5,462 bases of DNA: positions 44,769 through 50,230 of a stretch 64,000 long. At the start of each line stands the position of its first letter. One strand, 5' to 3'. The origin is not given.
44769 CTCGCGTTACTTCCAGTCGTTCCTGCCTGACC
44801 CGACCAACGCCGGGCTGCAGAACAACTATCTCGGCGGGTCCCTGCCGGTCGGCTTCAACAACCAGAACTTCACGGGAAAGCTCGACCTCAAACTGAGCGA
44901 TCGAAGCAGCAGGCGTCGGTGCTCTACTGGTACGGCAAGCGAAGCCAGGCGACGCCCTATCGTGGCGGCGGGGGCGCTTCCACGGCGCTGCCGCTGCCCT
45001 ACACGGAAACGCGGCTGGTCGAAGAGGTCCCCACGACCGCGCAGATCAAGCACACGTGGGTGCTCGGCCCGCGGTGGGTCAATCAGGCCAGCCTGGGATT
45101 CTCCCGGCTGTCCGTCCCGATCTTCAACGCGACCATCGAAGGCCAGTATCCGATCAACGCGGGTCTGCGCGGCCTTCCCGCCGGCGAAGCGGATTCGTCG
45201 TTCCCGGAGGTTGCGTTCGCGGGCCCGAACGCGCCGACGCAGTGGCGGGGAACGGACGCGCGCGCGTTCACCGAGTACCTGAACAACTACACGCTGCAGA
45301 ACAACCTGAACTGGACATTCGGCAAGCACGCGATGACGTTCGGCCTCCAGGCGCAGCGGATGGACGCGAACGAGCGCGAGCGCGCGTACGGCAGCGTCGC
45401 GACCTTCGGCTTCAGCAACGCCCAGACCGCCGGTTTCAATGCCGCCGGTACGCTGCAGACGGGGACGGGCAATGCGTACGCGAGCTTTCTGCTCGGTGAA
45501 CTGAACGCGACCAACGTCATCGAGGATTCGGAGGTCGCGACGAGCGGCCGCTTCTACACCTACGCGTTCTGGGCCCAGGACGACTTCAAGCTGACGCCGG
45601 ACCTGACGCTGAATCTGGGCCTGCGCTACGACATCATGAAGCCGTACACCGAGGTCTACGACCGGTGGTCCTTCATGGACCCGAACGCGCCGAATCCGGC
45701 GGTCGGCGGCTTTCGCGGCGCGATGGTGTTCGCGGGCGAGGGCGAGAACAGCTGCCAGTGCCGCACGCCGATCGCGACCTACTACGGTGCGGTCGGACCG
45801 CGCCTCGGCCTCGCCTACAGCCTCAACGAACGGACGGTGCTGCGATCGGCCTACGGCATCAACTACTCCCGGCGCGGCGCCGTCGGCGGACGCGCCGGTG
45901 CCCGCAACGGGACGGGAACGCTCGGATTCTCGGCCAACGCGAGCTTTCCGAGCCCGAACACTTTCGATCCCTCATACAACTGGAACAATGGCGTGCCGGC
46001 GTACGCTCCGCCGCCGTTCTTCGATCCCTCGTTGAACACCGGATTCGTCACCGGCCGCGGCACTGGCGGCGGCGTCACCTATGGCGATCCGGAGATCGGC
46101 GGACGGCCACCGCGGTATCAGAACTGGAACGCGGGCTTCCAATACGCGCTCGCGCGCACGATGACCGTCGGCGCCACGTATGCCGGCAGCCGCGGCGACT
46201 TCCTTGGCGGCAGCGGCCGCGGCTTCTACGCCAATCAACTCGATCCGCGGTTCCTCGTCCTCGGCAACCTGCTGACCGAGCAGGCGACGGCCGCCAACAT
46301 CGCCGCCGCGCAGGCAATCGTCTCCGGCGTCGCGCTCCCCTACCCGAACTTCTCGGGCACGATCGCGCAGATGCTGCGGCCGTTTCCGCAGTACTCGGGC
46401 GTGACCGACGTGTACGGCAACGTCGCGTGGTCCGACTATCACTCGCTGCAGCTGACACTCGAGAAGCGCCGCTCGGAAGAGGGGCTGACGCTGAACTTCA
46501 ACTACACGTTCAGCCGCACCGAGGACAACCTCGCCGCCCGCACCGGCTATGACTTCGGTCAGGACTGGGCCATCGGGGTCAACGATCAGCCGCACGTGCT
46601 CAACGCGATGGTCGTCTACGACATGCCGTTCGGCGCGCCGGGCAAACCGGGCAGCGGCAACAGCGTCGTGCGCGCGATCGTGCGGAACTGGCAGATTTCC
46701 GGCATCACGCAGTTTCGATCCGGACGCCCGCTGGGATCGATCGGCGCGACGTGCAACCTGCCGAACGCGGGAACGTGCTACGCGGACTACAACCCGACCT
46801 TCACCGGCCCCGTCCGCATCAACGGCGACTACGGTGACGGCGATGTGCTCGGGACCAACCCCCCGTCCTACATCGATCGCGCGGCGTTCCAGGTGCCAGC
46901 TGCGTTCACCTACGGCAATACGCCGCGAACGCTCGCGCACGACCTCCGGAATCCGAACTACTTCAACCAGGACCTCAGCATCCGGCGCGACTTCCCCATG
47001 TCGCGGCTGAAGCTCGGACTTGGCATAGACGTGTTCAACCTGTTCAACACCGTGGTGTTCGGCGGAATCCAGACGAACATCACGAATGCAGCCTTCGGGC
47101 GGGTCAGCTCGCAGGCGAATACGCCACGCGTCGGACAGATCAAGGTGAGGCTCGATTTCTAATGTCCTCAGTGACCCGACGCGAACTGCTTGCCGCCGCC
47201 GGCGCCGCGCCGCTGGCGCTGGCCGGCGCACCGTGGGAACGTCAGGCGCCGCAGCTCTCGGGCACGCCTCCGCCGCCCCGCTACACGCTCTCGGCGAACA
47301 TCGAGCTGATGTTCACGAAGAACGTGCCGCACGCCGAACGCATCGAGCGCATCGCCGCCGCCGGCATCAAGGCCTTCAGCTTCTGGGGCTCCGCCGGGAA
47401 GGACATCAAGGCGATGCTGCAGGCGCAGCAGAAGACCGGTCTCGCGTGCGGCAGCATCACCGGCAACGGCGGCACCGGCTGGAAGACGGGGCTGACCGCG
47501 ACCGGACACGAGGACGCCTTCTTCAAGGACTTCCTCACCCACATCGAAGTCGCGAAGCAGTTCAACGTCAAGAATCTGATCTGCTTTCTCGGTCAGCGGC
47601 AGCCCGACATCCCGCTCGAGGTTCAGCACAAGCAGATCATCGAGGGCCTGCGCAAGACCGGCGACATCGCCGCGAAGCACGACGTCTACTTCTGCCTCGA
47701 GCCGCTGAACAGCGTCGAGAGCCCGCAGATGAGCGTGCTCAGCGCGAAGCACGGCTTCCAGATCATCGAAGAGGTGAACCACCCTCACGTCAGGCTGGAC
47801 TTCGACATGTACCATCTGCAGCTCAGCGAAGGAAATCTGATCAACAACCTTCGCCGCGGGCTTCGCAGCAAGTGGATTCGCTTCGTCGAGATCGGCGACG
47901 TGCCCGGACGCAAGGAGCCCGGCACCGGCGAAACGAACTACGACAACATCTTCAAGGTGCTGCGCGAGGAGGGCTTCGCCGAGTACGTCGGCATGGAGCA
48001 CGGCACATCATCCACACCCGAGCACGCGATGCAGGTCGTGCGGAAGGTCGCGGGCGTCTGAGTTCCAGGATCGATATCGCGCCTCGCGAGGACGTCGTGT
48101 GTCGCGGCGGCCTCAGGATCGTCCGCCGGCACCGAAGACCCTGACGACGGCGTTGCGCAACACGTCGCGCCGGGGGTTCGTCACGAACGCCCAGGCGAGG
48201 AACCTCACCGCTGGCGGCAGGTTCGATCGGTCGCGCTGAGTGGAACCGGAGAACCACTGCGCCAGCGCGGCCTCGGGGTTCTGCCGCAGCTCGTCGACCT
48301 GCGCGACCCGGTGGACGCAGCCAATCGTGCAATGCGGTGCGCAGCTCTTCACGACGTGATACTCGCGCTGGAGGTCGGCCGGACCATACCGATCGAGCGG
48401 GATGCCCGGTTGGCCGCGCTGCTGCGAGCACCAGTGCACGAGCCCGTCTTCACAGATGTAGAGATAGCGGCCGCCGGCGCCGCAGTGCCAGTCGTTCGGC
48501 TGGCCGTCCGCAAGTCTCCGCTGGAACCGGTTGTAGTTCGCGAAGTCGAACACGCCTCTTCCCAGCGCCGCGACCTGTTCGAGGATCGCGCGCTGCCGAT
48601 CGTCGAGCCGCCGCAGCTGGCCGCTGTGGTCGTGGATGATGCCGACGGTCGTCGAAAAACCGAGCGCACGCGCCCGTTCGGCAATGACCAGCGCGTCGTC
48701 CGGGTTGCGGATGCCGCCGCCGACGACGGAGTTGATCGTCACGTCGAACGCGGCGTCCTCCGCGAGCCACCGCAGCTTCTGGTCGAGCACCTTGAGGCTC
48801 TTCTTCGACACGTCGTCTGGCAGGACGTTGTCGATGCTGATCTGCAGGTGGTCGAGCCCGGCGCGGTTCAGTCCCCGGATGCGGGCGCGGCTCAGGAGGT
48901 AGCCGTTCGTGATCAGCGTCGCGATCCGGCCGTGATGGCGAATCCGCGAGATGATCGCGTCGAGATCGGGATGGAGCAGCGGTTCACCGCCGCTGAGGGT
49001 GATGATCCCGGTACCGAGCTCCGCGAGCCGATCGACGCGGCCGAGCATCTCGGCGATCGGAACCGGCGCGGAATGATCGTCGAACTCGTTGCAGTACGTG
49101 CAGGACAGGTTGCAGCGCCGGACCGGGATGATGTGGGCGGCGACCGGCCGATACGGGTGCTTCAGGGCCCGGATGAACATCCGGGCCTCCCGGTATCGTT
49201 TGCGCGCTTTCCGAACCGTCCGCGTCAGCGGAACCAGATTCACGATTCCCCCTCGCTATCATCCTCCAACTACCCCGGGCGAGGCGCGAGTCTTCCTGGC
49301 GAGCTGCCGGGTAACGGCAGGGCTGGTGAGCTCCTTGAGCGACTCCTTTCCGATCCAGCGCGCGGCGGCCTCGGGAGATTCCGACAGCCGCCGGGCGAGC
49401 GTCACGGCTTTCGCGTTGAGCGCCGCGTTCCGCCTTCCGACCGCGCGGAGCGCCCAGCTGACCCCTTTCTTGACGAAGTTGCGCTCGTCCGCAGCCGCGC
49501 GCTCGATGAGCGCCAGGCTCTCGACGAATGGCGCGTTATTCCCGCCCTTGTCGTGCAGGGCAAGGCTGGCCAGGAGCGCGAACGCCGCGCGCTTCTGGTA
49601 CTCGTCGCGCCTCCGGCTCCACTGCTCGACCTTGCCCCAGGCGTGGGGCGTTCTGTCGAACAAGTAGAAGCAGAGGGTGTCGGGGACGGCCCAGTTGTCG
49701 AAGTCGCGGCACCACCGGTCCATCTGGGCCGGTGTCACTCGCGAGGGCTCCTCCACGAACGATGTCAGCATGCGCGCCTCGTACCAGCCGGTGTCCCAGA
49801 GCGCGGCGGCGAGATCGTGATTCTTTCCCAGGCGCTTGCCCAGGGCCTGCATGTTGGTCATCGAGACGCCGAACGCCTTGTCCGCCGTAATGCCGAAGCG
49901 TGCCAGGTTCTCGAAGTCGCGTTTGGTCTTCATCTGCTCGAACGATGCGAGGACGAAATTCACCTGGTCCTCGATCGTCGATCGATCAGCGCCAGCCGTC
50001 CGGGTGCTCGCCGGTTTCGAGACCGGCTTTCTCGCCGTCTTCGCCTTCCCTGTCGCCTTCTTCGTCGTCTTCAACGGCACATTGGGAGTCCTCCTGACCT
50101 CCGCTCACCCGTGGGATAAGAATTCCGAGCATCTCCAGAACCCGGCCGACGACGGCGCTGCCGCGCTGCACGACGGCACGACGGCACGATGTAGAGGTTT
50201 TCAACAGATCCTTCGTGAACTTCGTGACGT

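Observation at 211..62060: Intergenic spacers are colonised by a transcription-polar system of mosaic repeats built from 6-8-nt tandem units (BIME/REP-like)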

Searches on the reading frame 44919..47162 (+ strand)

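Call 24: search_protein_families(library=pfam, proteins=[window:44919-47162:+])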
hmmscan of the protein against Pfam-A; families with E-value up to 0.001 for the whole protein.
window:44919-47162:+ (747 aa): 2 families
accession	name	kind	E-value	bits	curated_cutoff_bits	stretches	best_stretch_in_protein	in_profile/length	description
PF25183.1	OMP_b-brl_4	-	1.9e-120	404.2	30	1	39-740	204-838/838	Outer membrane beta barrel domain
PF00593.30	TonB_dep_Rec_b-barrel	-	2.7e-05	24.7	27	1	110-592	53-385/436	TonB dependent receptor-like, beta-barrel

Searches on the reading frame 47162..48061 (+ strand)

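Call 24: search_protein_families(library=pfam, proteins=[window:47162-48061:+])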
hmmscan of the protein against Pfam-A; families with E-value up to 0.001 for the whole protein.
window:47162-48061:+ (299 aa): 1 family
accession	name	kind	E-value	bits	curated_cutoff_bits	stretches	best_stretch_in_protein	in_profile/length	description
PF01261.30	AP_endonuc_2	-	3.1e-30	106.1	31.1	1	62-287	2-236/249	Xylose isomerase-like TIM barrel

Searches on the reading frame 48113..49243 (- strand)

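Call 24: search_protein_families(library=pfam, proteins=[window:48113-49243:-])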
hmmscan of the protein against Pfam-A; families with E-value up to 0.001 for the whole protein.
window:48113-49243:- (376 aa): 2 families
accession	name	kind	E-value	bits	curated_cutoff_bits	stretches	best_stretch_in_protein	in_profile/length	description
PF04055.27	Radical_SAM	-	1.8e-20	74.2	29.5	1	38-201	1-147/166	Radical SAM superfamily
PF13353.11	Fer4_12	-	0.00027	21.7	22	0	41-150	12-126/137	4Fe-4S single cluster domain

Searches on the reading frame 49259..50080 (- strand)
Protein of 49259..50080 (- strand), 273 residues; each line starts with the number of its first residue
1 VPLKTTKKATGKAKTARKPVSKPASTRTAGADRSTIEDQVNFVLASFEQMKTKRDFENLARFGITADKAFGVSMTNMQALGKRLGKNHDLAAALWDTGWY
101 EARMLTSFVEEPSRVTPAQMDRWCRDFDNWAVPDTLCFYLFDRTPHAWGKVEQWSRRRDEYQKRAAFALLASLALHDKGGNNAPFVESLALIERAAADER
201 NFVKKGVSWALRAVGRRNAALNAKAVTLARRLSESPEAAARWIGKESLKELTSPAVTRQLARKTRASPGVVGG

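Call 24: search_protein_families(library=pfam, proteins=[window:49259-50080:-])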
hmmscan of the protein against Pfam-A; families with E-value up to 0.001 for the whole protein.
window:49259-50080:- (273 aa): 1 family
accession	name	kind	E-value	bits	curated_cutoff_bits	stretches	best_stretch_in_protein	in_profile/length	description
PF08713.17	DNA_alkylation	-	1.8e-26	93.6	21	1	44-250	2-212/213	DNA alkylation repair enzyme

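Call 45: find_encoding_contigs(protein=window:49259-50080:-, flank=10000, max_places=8)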
Protein window:49259-50080:- (273 aa): no gene with exactly this product is on record in the collection.
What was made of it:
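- Tried and rejected: An exact-protein look-up for 49259-50080 failed (call 45).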
